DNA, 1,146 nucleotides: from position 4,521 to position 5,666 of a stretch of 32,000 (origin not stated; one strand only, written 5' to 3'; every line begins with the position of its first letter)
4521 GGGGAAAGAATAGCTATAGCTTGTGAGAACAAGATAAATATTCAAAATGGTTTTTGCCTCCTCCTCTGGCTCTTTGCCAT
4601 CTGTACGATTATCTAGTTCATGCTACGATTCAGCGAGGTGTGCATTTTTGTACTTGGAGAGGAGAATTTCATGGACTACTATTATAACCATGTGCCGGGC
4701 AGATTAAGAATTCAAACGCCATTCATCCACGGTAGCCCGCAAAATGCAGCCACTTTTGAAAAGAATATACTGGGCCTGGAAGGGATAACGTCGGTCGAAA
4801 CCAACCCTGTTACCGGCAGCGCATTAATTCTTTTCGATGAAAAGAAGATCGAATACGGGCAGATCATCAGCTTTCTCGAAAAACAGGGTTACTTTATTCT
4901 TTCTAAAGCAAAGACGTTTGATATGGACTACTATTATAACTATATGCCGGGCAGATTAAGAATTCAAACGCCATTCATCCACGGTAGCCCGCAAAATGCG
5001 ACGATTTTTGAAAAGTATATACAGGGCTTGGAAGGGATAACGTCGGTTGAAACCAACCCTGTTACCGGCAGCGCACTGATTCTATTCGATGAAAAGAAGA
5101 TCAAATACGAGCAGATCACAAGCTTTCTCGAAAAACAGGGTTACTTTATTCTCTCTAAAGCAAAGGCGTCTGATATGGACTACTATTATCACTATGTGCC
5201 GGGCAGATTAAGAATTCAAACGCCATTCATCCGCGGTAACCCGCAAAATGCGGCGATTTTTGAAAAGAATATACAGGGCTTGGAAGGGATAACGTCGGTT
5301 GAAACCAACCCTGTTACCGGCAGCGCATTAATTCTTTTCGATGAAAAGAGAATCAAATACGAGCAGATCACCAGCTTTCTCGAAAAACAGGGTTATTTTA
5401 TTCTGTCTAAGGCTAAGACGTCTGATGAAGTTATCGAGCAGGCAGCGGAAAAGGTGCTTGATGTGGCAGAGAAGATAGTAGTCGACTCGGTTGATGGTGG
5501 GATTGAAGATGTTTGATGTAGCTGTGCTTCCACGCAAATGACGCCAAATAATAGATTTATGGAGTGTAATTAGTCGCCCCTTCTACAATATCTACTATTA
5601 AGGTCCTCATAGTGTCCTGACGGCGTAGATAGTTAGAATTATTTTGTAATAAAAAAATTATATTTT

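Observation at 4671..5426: Three near-identical 252-bp in-frame tandem repeats create a triplicated-domain protein with mosaic differences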

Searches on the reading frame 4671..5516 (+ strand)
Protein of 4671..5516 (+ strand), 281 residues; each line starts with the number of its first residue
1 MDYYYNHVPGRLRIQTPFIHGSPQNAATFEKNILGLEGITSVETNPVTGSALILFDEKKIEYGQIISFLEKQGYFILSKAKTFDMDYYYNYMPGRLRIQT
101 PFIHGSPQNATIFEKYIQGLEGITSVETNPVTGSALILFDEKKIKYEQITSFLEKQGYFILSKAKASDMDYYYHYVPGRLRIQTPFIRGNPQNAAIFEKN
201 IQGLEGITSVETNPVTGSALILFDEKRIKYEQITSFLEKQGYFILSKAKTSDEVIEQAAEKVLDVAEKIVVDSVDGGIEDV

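Call 4: search_protein_families(library=pfam, proteins=[window:4671-5516:+], max_evalue=1)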
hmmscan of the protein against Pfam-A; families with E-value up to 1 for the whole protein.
window:4671-5516:+ (281 aa): 20 families
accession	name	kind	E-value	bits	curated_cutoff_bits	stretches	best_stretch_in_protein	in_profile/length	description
PF19991.5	HMA_2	-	4.1e-44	150.6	30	3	174-274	12-112/154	Heavy metal associated domain 2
PF00403.32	HMA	-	6.1e-17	62.2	24.8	3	26-74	13-61/62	Heavy-metal-associated domain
PF23085.1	RRM_PARP14_3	-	1.9e-08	34.7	24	2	112-143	21-52/82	PARP14, third RRM domain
PF11491.13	DUF3213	-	3.8e-05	24.3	27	1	190-258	9-78/85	Protein of unknown function (DUF3213)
PF05009.17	EBV-NA3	-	5.8e-05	23.2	24.4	1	146-194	132-178/254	Epstein-Barr virus nuclear antigen 3 (EBNA-3)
PF13847.12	Methyltransf_31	-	0.00012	22.3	27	1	222-261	86-125/145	Methyltransferase domain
PF16298.10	DUF4940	-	0.0021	18.2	28.8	0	210-253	7-47/206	Domain of unknown function (DUF4940)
PF16562.11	HECW_N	-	0.0096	16.4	26.7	0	60-103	72-113/120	N-terminal domain of E3 ubiquitin-protein ligase HECW1 and 2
PF13958.12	ToxN_toxin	-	0.021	15.4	25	0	214-262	86-130/159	Toxin ToxN, type III toxin-antitoxin system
PF22951.1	3HBD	-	0.024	15.3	27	0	141-167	72-98/100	Three-helical bundle domain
PF05408.17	Peptidase_C28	-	0.024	14.8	27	0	102-150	70-116/201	Foot-and-mouth virus L-proteinase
PF17275.7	DUF5340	-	0.038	14.6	27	0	228-258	10-40/70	Family of unknown function (DUF5340)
PF05211.17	NLBH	-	0.047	13.7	24.6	0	231-263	88-119/254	Neuraminyllactose-binding hemagglutinin precursor (NLBH)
PF21673.2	CCDC93_N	-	0.1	13.2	24.4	0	141-169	2-30/110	CCDC93 protein N-terminal domain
PF04313.20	HSDR_N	-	0.1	12.9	25.1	0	225-258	4-37/198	Type I restriction enzyme R protein N terminus (HSDR_N)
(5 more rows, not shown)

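Call 5: search_protein_families(library=ncbifam, proteins=[window:4671-5516:+], max_evalue=1)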
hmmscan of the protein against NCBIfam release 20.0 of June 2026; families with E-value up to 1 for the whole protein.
window:4671-5516:+ (281 aa): 13 families
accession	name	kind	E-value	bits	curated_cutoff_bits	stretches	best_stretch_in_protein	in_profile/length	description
NF033795.1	chaper_CopZ_Bs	exception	6.3e-20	71.1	91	3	198-242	19-63/66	copper chaperone CopZ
NF033556.1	MerTP_fusion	equivalog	7.2e-15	55.1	180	3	198-243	139-184/186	mercuric transport protein MerTP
NF033794.2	chaper_CopZ_Eh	exception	7.6e-15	54.8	95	3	197-242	18-63/68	copper chaperone CopZ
TIGR00003.1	TIGR00003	subfamily_domain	2.3e-10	40.5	62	3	114-158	19-63/66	copper ion binding protein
NF041115.1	UxxU_metal_bind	equivalog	6.3e-07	29.4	95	0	111-158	20-67/74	metal-binding (seleno)protein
NF047934.1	antiphage_GapS4b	subfamily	0.0032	16.3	300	0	138-167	10-39/355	GapS4b family protein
NF041506.1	VapD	equivalog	0.0035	17.7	100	0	222-242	16-36/91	VapD family protein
TIGR02052.1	MerP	equivalog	0.007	16.9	92.55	0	114-158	42-86/92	mercury resistance system periplasmic binding protein MerP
NF045683.1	MerT_CopZ_Se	exception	0.022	14.2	375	0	27-74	178-225/235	MerT/CopZ fusion-like heavy metal transport selenoprotein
NF047863.1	VapCLeptosp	equivalog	0.028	14.7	140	0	55-76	70-92/130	type II toxin-antitoxin system tRNA(fMet)-specific endonuclease VapC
NF010193.0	PRK13672.1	equivalog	0.029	14.6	67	0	226-256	38-67/74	hypothetical protein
TIGR02175.1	PorC_KorC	subfamily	0.051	13.3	81.1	0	218-265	68-113/177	2-oxoacid:acceptor oxidoreductase, gamma subunit, pyruvate/2-ketoisovalerate family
NF038369.1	GroEL3_Chlamy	exception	0.11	11.1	600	0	234-278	40-84/506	variant chaperonin GroEL3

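Call 11: find_homologous_proteins(query=window:4671-5516:+)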
Query window:4671-5516:+ (281 aa): 11 proteins with E <= 0.001 among 8000 candidates.
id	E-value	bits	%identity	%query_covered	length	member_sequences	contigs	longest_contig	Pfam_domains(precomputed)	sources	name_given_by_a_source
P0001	2.3e-181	619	100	100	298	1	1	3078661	PF05009.18,PF00403.33,PF23085.2,PF19991.6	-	-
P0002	2.1e-91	324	73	74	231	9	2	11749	PF00403.33,PF19991.6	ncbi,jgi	jgi:copper chaperone CopZ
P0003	2.2e-90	321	73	70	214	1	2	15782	PF00403.33,PF19991.6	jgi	jgi:copper chaperone CopZ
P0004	3.8e-88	313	74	69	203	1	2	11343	PF00403.33,PF19991.6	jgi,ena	-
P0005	3.6e-87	310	73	69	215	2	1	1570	PF00403.33,PF21148.4,PF19991.6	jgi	-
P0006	5.9e-86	306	74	69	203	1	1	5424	PF00403.33,PF19991.6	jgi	jgi:copper chaperone CopZ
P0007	7.9e-84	299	72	69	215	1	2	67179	PF00403.33,PF19991.6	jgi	jgi:copper chaperone CopZ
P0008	7.5e-83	296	71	69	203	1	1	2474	PF00403.33,PF19991.6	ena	-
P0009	2.5e-7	48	43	19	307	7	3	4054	PF19991.6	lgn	-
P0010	1.2e-4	39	33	37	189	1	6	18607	PF19991.6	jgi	jgi:hypothetical protein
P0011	2.5e-4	38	45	21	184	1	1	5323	PF19991.6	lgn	-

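Call 13: find_encoding_contigs(protein=P0007, flank=10000, max_places=3)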
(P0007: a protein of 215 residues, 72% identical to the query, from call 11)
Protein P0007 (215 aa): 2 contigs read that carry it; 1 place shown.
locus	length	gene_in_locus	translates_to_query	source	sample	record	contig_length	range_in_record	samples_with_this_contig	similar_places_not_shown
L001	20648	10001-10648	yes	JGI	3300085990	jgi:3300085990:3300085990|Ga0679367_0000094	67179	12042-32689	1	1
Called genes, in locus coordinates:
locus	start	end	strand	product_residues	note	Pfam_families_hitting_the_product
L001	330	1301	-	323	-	PF00512:HisKA, PF02518:HATPase_c, PF14501:HATPase_c_5 (weak)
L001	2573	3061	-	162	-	PF09900:DUF2127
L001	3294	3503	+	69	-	-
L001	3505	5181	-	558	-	PF04087:DUF389, PF00691:OmpA (faint)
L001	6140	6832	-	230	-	PF01914:MarC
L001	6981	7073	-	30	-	-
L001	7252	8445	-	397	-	PF13441:Gly-zipper_YMGG (weak)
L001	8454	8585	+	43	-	-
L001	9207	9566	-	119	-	-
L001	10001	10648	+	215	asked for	PF19991:HMA_2, PF00403:HMA (faint), PF19991:HMA_2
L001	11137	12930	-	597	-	PF00654:Voltage_CLC, PF00571:CBS (faint)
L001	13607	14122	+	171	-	PF03734:YkuD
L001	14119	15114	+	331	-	PF03734:YkuD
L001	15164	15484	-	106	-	-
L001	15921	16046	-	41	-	-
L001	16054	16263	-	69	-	-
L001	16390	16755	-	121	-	-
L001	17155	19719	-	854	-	PF00989:PAS (weak), PF01590:GAF (weak), PF13185:GAF_2, PF00989:PAS, PF13188:PAS_8, PF13426:PAS_9, PF02518:HATPase_c, PF00072:Response_reg, +4 more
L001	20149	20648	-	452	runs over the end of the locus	PF00654:Voltage_CLC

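Call 14: find_encoding_contigs(protein=P0002, flank=10000, max_places=4)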
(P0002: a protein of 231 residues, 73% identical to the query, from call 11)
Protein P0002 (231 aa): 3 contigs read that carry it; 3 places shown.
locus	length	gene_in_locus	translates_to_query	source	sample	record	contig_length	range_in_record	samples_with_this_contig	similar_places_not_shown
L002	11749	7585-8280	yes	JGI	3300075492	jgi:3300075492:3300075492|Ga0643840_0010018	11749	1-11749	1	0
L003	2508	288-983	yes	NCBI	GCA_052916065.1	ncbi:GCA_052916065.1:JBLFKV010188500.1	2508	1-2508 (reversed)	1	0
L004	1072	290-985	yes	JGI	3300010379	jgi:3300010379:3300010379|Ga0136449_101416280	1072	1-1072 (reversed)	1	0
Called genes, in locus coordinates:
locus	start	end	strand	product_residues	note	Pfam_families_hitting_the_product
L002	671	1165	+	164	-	-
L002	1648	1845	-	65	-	-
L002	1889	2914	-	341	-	PF01557:FAA_hydrolase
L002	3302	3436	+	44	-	-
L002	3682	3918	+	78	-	-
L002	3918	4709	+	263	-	PF07885:Ion_trans_2 (weak)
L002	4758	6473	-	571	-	PF00916:Sulfate_transp, PF01740:STAS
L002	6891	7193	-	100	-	-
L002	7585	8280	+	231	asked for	PF19991:HMA_2, PF00403:HMA (weak)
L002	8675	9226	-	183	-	PF13428:TPR_14 (faint), PF07719:TPR_2 (faint), PF13174:TPR_6 (faint)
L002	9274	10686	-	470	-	PF17203:sCache_3_2 (faint), PF00672:HAMP, PF13487:HD_5, PF01966:HD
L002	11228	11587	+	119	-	-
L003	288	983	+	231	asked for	PF19991:HMA_2, PF00403:HMA (weak)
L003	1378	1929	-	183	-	PF13428:TPR_14 (faint), PF07719:TPR_2 (faint), PF13174:TPR_6 (faint)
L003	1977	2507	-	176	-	?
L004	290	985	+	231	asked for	PF19991:HMA_2, PF00403:HMA (weak)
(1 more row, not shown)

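Call 15: find_encoding_contigs(protein=P0001, flank=10000, max_places=3)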
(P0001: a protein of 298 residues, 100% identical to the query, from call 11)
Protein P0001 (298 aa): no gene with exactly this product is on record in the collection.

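Call 20: find_related_loci(query=A2, collection=genome_contigs, flank=8000)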
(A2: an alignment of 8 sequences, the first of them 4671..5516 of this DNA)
Query A2 (281 aa) in genome_contigs; peptide patterns used: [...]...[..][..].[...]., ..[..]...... (x = any residue, [..] = any of these).
30 stretches matched a pattern; 14 encode a relative of the query (tblastn E <= 1e-3); 14 distinct loci.
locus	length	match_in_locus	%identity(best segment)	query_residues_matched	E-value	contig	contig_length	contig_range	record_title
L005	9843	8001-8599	70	1-278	1e-82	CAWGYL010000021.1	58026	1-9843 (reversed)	MAG: Nitrospirota bacterium isolate MFD01716.bin.1.191 genome assembly, contig: contig_93043, whole genome shotgun seque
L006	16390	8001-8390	76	1-278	8e-60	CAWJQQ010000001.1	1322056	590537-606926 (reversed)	MAG: Nitrospirota bacterium isolate MFD03044.bin.1.139 genome assembly, contig: contig_25986, whole genome shotgun seque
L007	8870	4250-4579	83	1-278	2e-57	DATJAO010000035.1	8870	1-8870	MAG TPA_asm: Nitrospirota bacterium isolate SMAG_U15329 k141_5725741, whole genome shotgun sequence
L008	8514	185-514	83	1-278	1e-57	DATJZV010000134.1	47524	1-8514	MAG TPA_asm: Nitrospirota bacterium isolate SMAG_U15187 k141_4815065, whole genome shotgun sequence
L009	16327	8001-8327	85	1-277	2e-56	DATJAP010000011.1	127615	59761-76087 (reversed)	MAG TPA_asm: Nitrospirota bacterium isolate SMAG_U15330 k141_863229, whole genome shotgun sequence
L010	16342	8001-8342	62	3-264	1e-41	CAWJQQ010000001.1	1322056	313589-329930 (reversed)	MAG: Nitrospirota bacterium isolate MFD03044.bin.1.139 genome assembly, contig: contig_25986, whole genome shotgun seque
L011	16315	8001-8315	75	1-264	4e-38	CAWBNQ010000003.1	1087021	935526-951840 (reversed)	MAG: Nitrospirota bacterium isolate MFD01299.bin.1.15 genome assembly, contig: contig_22949, whole genome shotgun sequen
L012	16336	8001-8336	53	1-280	6e-36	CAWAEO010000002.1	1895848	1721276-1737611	MAG: Nitrospirota bacterium isolate MFD03726.bin.2.162 genome assembly, contig: contig_20326, whole genome shotgun seque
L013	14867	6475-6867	48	1-274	1e-33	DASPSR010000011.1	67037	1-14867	MAG TPA_asm: Nitrospirota bacterium isolate SMAG_U12256 k141_1031316, whole genome shotgun sequence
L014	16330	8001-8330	49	1-279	3e-30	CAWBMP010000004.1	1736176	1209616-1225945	MAG: Nitrospirota bacterium isolate MFD01476.bin.1.234 genome assembly, contig: contig_6404, whole genome shotgun sequen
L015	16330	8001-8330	49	1-279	7e-30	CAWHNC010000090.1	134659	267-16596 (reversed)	MAG: Nitrospirota bacterium isolate MFD04752.bin.1.93 genome assembly, contig: contig_45278, whole genome shotgun sequen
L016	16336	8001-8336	48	1-279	2e-29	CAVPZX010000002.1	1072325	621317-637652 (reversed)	MAG: Nitrospirota bacterium isolate MFD03726.bin.1.73 genome assembly, contig: contig_49396, whole genome shotgun sequen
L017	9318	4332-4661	49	1-279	1e-28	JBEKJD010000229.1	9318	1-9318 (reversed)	MAG: Dissulfurispiraceae bacterium isolate SPRUCE 315 SPRUCE_315_229, whole genome shotgun sequence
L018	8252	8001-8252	44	1-211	1e-15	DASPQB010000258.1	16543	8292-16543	MAG TPA_asm: Nitrospirota bacterium isolate SMAG_U12188 k141_1204660, whole genome shotgun sequence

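Call 35: predict_structure(alignment_id=A2)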
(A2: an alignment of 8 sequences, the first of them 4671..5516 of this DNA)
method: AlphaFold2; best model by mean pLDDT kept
length: 281 residues; sequences in the alignment: 8
mean_pLDDT: 77.3   pTM: 0.59
mean pLDDT of the five models: 77.3, 76.6, 75.9, 67.2, 66.7
residues with pLDDT >= 90: 87; 70-90: 128; 50-70: 27; < 50: 39
segments of 3 or more residues with pLDDT < 50: 167-169, 247-281
pLDDT, mean of each block of 10 residues (from residue 1): 75 87 94 95 88 92 92 82 62 80 81 89 92 87 90 75 51 76 79 87 94 87 93 84 55 38 35 29 29
secondary structure, 60 per line:
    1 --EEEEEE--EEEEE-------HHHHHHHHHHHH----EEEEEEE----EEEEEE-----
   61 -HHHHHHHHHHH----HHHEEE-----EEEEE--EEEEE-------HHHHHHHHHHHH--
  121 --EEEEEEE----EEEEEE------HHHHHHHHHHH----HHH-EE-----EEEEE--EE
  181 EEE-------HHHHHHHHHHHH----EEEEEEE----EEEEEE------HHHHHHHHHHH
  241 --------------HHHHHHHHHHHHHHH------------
elements in order: E3-8 E11-15 H23-34 E39-45 E50-55 H62-72 E80-82 E88-92 E95-99 H107-118 E123-129 E134-139 H146-156 E172-176 E179-183 H191-202 E207-213 E218-223 H230-240 H255-269

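Call 40: fold_search(model_id=the predicted structure, library=pdb)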
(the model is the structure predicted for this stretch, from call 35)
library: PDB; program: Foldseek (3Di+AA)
matches with E <= 10: 1302; with E <= 0.001: 7
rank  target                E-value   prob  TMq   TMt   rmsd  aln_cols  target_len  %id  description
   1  4u9r                  4.4e-06  1.00  0.21  0.39  14.5       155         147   18  Structure of the N-terminal Extension from Cupriavidus metallidurans CzcP (released 2015-07-08)
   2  7si3                  5.7e-06  1.00  0.24  0.09  14.0       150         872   19  Consensus structure of ATP7B (released 2022-03-16)
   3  7si6                  7.6e-06  1.00  0.24  0.09  14.2       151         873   19  Structure of ATP7B in state 1 (released 2022-03-16)
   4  2rml_MODEL_1_A        2.4e-05  1.00  0.22  0.41  13.9       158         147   16  Solution structure of the N-terminal soluble domains of Bacillus subtilis CopA (released 2008-02-26)
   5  1p6t_MODEL_1_A        2.8e-05  1.00  0.21  0.38  13.7       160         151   18  Structure characterization of the water soluble region of P-type ATPase CopA from Bacillus subtilis (released 2003-12-16)
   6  2ew9_MODEL_1_A        7.9e-05  1.00  0.21  0.39  12.9       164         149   20  Solution structure of apoWLN5-6 (released 2006-05-16)
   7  4p6q                  8.1e-04  0.80  0.19  0.19  17.4       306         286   11  The crystal structure of the Split End protein SHARP adds a new layer of complexity to proteins containing RNA Recogniti (released 2014-05-14)
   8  6i1x_A                1.1e-03  0.75  0.17  0.10  20.2       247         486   11  Aeromonas hydrophila ExeD (released 2019-04-10)
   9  2rop_MODEL_1_A        1.2e-03  1.00  0.21  0.41  18.8       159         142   16  Solution structure of domains 3 and 4 of human ATP7B (released 2008-10-21)
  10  9gos                  2.1e-03  0.54  0.18  0.03  16.7       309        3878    9  CryoEM structure of the native Chlamydomonas reinhardtii Flagella Membrane Glycoprotein 1B. (released 2025-05-07)
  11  5wln_A                3.0e-03  0.93  0.17  0.13  16.9       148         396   11  Cryo-EM structure of the T2SS secretin XcpQ from Pseudomonas aeruginosa (released 2017-10-25)
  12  1osd_A                4.4e-03  1.00  0.22  0.77   1.6        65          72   20  crystal structure of Oxidized MerP from Ralstonia metallidurans CH34 (released 2004-05-18)
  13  2ghp_B                4.9e-03  0.63  0.19  0.22  16.6       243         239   12  Crystal structure of the N-terminal 3 RNA binding domains of the yeast splicing factor Prp24 (released 2006-04-25)
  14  5vsu_A                5.2e-03  0.44  0.19  0.15  18.5       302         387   12  Structure of yeast U6 snRNP with 2'-phosphate terminated U6 RNA (released 2018-05-09)
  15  6a71_A                6.6e-03  1.00  0.21  0.75   1.6        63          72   19  Crystal Structure of Human ATP7B and TM Complex (released 2019-04-03)
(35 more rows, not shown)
